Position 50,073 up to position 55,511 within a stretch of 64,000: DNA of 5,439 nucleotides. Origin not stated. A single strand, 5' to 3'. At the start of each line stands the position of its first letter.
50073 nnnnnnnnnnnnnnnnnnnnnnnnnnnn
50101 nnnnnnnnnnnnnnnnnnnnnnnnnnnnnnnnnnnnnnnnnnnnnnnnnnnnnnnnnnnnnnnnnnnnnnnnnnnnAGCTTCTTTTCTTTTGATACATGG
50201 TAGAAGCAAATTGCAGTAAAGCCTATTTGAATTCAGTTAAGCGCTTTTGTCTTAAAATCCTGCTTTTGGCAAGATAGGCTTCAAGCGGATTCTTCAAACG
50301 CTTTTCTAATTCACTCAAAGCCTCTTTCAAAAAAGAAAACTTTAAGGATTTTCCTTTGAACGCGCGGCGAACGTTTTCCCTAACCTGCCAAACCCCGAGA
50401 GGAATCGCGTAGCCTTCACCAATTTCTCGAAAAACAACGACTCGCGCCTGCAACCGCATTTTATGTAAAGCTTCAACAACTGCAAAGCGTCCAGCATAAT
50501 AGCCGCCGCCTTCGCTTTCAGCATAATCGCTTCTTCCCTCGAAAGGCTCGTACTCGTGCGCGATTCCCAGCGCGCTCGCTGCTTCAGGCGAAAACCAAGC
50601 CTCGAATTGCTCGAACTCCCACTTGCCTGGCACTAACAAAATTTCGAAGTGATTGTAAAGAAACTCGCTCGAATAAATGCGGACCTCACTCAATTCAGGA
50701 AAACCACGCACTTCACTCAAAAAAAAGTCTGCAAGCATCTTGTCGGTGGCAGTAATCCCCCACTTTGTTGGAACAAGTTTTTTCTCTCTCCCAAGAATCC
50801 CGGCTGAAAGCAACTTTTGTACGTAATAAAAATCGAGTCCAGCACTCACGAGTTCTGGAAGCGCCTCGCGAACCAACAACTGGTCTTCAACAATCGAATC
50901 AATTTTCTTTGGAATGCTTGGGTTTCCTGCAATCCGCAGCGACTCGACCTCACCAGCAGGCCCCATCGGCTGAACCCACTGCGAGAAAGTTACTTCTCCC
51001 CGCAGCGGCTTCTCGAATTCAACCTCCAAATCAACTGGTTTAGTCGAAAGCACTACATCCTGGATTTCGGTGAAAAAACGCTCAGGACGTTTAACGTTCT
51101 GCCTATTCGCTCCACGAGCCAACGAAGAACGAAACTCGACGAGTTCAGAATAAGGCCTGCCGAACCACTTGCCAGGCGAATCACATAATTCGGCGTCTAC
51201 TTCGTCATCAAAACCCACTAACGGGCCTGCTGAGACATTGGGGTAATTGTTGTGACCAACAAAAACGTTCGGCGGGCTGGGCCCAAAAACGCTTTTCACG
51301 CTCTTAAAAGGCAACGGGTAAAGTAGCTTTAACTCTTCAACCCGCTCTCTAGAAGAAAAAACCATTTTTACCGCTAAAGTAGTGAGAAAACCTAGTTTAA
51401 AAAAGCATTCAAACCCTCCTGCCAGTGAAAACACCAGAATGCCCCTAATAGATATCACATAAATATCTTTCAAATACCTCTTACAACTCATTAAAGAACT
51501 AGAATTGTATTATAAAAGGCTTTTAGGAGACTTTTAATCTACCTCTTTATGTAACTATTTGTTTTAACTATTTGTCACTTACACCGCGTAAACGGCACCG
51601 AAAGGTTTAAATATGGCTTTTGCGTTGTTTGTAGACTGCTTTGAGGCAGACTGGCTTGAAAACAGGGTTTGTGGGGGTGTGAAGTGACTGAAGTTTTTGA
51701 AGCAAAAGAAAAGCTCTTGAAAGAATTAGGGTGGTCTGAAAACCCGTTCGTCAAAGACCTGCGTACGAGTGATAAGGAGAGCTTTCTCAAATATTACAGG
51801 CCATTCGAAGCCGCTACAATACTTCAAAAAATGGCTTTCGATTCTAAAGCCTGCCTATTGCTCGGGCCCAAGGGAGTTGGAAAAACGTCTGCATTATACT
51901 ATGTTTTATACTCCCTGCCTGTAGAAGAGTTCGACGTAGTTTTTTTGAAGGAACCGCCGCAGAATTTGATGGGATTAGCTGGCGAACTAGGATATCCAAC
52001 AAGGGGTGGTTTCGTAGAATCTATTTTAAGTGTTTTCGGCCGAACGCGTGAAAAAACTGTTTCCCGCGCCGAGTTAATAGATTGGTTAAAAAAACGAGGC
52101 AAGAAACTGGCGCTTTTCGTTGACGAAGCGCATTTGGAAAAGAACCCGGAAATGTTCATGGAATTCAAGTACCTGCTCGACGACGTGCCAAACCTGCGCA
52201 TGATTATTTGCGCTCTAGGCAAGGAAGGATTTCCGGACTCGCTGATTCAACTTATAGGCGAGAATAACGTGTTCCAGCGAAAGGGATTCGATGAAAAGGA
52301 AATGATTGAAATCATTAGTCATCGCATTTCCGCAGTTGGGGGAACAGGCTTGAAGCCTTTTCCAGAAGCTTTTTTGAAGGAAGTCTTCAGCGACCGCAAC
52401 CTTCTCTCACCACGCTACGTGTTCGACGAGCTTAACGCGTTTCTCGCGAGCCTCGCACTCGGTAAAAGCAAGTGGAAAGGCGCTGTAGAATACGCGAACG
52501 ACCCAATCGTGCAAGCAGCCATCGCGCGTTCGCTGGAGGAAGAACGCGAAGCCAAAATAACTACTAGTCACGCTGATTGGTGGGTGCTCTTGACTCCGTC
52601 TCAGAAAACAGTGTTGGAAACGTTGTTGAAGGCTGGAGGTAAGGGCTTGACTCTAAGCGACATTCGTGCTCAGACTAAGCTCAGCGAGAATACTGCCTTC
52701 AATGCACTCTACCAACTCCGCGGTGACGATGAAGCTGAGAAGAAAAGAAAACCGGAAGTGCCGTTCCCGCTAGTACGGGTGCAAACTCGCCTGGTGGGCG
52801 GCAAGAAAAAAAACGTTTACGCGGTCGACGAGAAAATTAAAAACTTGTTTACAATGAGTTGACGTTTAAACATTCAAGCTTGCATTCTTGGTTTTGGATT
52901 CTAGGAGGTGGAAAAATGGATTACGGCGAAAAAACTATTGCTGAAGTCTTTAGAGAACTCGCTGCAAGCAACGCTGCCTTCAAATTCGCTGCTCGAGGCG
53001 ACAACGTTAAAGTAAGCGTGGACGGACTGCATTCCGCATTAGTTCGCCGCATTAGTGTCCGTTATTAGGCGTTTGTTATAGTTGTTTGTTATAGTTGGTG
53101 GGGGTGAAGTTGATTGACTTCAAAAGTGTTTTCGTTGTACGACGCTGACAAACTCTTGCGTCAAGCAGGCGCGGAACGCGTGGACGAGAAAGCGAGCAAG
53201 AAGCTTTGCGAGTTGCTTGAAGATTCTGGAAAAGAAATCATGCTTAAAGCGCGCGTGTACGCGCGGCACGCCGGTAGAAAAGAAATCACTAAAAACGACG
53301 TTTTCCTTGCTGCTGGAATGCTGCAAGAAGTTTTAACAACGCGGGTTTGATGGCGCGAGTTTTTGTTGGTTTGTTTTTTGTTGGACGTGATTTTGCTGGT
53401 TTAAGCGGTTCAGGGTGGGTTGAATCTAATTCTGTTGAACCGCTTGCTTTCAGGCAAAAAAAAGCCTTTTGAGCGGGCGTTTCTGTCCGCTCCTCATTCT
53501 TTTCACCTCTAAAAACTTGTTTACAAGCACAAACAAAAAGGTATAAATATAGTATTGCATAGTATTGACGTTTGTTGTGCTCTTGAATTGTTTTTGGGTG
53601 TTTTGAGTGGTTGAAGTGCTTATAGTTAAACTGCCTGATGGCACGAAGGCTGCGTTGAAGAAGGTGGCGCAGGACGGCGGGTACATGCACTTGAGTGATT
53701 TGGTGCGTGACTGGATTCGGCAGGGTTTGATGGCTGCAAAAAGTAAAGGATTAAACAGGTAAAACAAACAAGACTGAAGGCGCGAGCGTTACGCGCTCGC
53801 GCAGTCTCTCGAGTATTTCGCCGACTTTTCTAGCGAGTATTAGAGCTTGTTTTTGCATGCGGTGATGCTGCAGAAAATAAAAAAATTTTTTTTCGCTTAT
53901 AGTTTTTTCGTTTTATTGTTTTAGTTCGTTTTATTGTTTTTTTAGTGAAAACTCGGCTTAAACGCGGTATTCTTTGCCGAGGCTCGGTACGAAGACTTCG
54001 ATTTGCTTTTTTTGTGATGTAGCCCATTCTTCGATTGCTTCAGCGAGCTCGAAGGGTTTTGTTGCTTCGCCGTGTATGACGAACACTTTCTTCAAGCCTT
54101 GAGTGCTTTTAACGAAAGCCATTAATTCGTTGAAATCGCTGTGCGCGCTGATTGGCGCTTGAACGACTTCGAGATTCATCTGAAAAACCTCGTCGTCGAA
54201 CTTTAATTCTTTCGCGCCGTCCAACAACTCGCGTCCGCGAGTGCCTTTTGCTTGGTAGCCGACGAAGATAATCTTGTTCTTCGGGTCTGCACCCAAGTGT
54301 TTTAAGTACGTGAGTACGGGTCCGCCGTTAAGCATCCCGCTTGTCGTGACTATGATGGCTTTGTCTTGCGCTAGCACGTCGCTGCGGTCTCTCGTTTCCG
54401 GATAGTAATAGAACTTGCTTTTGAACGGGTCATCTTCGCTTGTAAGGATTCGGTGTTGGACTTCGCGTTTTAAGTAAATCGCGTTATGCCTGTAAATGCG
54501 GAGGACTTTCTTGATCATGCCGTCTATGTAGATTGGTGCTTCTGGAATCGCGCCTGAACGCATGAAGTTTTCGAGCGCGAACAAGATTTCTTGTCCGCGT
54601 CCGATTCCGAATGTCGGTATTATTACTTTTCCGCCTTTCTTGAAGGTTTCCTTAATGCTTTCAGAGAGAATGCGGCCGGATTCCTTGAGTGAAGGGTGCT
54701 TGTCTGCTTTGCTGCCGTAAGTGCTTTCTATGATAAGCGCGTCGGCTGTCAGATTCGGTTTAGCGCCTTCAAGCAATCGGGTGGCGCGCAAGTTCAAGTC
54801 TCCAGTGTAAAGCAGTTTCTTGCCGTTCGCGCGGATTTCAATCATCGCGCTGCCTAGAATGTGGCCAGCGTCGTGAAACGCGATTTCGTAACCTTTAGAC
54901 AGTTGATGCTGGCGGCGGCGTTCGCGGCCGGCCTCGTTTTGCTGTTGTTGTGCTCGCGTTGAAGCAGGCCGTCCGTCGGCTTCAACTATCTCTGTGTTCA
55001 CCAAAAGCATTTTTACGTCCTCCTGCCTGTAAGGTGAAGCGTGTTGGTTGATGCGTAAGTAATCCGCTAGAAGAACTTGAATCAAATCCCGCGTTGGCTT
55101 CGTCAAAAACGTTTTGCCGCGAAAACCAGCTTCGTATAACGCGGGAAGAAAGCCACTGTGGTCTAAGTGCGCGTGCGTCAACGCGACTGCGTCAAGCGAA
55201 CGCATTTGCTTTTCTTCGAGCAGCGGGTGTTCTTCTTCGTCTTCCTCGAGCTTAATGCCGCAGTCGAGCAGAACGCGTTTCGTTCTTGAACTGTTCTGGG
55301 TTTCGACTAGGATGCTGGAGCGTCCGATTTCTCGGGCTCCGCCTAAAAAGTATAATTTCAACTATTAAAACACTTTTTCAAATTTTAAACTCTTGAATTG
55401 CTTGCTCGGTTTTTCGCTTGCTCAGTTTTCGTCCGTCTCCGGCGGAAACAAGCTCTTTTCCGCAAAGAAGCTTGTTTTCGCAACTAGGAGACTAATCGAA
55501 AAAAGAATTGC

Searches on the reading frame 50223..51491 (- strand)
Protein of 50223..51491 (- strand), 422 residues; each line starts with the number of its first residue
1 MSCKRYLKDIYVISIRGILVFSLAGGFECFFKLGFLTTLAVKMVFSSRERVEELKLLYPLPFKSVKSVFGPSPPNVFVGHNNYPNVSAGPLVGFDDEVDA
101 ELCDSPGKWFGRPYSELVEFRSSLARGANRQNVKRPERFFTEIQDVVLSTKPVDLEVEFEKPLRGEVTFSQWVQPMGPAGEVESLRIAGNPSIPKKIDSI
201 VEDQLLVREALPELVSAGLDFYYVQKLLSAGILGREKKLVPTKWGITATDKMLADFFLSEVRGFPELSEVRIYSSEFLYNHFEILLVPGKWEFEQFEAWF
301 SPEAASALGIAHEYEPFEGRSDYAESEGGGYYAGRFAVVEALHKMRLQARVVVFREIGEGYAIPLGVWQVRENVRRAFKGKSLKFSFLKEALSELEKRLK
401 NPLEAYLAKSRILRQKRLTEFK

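Call 8: search_protein_families(library=pfam, proteins=[window:50223-51491:-], max_evalue=0.001)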
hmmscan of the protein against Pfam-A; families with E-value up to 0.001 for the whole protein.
window:50223-51491:- (422 aa): 2 families
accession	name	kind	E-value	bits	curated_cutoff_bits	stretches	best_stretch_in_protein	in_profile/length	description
PF04894.17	Nre_N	-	1.7e-77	261.3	25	1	64-300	24-264/270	Archaeal Nre, N-terminal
PF04895.17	Nre_C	-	9.8e-33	112.8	27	1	315-418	1-107/110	Archaeal Nre, C-terminal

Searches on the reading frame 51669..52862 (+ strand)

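Call 8: search_protein_families(library=pfam, proteins=[window:51669-52862:+], max_evalue=0.001)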
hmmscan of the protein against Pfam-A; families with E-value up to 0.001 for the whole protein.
window:51669-52862:+ (397 aa): 2 families
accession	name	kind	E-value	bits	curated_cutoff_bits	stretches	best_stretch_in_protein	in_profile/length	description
PF13401.12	AAA_22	-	6.3e-08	33.4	27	1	60-179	6-119/130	AAA domain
PF25199.1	nSTAND_NTPase5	-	0.00061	20.1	34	0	59-99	41-82/145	Novel STAND NTPase 5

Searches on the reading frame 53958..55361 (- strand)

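Call 8: search_protein_families(library=pfam, proteins=[window:53958-55361:-], max_evalue=0.001)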
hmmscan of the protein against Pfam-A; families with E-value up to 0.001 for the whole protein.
window:53958-55361:- (467 aa): 5 families
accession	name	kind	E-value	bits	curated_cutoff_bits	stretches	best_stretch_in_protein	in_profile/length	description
PF10996.14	Beta-Casp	-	9.5e-29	100.8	27.7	1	257-379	2-120/120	Beta-Casp domain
PF00753.33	Lactamase_B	-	6.4e-11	43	22.7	1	14-78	6-66/196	Metallo-beta-lactamase superfamily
PF12706.13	Lactamase_B_2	-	4.3e-10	40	27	1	29-217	2-168/200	Beta-lactamase superfamily domain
PF16661.11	Lactamase_B_6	-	4.5e-10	39.7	27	1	29-201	8-174/193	Metallo-beta-lactamase superfamily domain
PF07521.17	RMMBL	-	1.1e-08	35.3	21.6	1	395-459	4-63/63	Zn-dependent metallo-hydrolase RNA specificity domain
